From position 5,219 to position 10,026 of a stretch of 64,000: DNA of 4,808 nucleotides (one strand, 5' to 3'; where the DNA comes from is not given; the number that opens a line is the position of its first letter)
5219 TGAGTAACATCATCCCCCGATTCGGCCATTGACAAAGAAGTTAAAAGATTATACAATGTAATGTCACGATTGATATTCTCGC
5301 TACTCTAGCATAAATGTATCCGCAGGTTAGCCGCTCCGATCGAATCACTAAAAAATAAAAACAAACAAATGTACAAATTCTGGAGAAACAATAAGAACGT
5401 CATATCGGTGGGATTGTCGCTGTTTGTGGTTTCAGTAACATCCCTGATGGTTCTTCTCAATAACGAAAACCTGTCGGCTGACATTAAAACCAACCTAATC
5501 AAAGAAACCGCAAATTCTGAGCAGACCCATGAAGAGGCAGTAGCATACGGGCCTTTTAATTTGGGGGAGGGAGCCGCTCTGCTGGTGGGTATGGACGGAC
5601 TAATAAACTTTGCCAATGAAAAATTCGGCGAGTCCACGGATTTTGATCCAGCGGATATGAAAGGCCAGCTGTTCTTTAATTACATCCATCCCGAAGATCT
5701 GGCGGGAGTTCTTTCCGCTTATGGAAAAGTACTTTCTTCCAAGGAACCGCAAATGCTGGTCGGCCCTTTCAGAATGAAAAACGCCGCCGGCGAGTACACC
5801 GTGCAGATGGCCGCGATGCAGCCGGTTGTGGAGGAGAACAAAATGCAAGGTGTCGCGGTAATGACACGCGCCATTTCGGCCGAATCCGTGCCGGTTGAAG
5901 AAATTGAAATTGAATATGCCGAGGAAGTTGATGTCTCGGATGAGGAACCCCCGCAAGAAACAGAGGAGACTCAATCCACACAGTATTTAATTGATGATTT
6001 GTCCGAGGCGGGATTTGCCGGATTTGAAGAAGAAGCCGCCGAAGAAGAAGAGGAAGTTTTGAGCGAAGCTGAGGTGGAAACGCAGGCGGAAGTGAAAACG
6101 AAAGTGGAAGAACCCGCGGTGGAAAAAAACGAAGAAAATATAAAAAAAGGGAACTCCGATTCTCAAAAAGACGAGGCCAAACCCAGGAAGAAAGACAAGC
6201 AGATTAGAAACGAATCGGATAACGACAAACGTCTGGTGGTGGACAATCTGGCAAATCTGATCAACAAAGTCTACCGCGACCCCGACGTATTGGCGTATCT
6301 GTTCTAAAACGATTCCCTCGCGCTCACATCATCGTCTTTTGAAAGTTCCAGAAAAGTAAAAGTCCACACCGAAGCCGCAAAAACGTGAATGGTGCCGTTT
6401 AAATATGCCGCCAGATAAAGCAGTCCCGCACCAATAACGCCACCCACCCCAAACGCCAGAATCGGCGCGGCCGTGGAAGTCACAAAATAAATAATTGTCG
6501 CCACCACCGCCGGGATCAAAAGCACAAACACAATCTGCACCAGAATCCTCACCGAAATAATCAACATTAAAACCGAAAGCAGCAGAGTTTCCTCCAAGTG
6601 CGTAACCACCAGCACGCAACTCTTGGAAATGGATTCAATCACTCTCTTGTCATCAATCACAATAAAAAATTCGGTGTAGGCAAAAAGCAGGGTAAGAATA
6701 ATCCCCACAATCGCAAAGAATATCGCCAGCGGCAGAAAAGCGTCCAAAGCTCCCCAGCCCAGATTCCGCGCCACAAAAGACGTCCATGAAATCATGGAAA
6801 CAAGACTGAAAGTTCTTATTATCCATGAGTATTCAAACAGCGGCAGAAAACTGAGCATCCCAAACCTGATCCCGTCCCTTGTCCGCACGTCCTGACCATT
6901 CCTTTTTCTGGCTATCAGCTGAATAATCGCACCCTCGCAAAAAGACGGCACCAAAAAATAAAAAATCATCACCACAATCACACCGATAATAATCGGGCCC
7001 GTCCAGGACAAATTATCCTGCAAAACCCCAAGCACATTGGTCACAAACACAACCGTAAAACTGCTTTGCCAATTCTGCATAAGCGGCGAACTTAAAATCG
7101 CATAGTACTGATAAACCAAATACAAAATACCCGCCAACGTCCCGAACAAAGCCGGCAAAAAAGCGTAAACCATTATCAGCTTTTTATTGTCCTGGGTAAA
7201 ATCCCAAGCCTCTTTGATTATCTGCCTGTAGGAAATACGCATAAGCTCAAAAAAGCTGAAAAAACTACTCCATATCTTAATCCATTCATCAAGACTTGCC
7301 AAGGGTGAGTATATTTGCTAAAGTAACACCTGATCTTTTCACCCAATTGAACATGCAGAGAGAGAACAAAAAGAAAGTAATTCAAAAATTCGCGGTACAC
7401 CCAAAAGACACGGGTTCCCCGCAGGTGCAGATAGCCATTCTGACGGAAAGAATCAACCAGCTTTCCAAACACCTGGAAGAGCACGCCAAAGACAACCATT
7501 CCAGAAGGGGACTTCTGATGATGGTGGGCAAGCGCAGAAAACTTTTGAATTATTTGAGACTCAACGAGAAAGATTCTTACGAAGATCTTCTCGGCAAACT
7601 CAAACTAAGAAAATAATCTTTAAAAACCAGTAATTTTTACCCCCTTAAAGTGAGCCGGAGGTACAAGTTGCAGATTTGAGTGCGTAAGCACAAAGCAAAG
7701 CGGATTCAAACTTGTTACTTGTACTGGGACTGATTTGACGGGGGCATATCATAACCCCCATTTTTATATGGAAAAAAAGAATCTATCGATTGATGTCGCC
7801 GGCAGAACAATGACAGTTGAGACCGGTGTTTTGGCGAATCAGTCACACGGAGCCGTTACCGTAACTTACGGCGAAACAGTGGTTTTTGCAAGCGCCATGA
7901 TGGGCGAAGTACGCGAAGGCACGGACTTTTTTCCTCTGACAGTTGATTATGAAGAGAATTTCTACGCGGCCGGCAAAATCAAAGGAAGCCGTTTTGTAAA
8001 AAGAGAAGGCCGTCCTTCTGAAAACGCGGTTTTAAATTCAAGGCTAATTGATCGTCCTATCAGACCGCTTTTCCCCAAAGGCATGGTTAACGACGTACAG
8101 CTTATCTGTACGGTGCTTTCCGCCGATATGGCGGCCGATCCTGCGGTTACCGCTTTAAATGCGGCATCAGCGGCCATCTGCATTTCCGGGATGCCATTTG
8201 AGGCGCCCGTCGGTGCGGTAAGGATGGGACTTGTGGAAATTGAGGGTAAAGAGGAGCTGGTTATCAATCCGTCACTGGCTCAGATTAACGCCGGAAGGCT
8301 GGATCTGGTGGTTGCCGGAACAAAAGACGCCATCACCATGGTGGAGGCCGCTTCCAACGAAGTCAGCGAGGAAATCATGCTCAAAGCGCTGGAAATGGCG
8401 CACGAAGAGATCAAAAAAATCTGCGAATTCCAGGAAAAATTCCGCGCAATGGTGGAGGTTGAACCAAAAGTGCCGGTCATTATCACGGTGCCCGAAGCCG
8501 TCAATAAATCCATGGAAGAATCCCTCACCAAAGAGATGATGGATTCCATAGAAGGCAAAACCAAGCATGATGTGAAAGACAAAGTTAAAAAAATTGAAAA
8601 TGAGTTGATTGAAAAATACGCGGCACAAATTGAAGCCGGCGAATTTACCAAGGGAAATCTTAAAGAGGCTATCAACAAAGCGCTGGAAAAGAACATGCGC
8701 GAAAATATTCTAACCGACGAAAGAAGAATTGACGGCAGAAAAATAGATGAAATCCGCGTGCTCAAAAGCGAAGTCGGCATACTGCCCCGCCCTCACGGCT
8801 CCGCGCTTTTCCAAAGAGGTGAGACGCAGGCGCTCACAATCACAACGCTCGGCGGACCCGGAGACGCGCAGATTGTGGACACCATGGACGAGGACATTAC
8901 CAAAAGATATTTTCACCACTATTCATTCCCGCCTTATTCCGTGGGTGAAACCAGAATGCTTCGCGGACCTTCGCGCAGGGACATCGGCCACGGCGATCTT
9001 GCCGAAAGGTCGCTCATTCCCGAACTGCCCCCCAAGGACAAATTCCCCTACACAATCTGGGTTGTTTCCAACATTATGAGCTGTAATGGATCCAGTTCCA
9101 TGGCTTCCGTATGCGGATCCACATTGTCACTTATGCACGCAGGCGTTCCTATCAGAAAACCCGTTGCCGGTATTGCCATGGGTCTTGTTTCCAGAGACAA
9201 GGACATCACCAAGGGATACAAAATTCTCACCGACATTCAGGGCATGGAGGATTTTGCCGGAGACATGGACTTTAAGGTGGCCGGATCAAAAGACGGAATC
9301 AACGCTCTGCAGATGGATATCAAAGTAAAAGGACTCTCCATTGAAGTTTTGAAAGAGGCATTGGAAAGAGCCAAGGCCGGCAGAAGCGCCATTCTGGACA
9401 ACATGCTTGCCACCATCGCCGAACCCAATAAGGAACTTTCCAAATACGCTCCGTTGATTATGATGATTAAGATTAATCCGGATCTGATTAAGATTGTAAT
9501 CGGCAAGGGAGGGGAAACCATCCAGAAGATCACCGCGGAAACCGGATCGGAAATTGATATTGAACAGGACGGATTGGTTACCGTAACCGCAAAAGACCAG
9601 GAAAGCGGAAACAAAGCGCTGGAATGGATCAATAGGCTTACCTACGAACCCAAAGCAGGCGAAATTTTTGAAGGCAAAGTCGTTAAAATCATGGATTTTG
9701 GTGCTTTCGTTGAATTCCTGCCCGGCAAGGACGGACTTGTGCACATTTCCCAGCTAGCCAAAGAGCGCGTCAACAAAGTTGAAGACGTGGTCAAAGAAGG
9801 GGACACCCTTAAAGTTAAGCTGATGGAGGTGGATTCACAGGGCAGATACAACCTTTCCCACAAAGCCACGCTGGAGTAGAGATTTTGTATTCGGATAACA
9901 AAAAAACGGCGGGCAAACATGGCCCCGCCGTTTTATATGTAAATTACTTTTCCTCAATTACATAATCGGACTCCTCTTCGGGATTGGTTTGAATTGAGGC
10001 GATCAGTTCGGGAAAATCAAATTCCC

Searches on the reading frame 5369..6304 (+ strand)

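Call 95: search_protein_families(library=pfam, proteins=[window:5369-6304:+], max_evalue=0.0001)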
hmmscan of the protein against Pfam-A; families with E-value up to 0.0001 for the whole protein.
window:5369-6304:+ (312 aa): 1 family
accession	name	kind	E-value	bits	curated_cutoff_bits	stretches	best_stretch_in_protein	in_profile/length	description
PF08447.18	PAS_3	-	2.5e-08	34.5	25.6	1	81-158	3-81/89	PAS fold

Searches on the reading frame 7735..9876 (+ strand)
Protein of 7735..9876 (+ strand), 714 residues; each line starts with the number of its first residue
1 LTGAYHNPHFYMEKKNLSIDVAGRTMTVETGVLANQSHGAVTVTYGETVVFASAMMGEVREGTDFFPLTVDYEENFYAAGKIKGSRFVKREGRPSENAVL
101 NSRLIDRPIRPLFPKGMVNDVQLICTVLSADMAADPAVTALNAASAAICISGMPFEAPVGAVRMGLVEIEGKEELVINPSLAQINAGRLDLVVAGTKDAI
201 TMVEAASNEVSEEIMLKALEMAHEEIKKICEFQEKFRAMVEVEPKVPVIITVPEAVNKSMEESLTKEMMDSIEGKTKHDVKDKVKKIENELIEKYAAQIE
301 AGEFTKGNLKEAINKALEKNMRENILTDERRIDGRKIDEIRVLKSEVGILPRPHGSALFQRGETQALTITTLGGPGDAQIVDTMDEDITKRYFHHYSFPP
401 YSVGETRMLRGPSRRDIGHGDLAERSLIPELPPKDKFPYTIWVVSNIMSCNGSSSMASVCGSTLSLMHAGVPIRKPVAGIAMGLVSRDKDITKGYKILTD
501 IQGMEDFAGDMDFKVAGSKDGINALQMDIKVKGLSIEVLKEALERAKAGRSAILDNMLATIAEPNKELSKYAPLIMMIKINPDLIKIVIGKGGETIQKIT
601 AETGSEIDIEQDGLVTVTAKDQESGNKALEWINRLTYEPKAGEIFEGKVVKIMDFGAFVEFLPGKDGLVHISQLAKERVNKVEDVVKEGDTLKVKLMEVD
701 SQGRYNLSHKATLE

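Call 17: search_protein_families(library=pfam, proteins=[window:7735-9876:+], max_evalue=0.001)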
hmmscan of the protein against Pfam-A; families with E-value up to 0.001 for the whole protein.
window:7735-9876:+ (714 aa): 5 families
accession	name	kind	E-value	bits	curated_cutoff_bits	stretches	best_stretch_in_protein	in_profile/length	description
PF01138.27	RNase_PH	-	6e-51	172.7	25.5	2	23-154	2-130/130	3' exoribonuclease family, domain 1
PF03725.20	RNase_PH_C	-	5.9e-20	71.4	20.8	2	158-224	2-66/67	3' exoribonuclease family, domain 2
PF00575.29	S1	-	7e-20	71.6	22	1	638-710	1-74/74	S1 RNA binding domain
PF00013.35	KH_1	-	3.8e-10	39.8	21.5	1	578-633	4-65/66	KH domain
PF03726.19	PNPase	-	1.3e-08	35.6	24.6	1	256-336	2-81/81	Polyribonucleotide nucleotidyltransferase, RNA binding domain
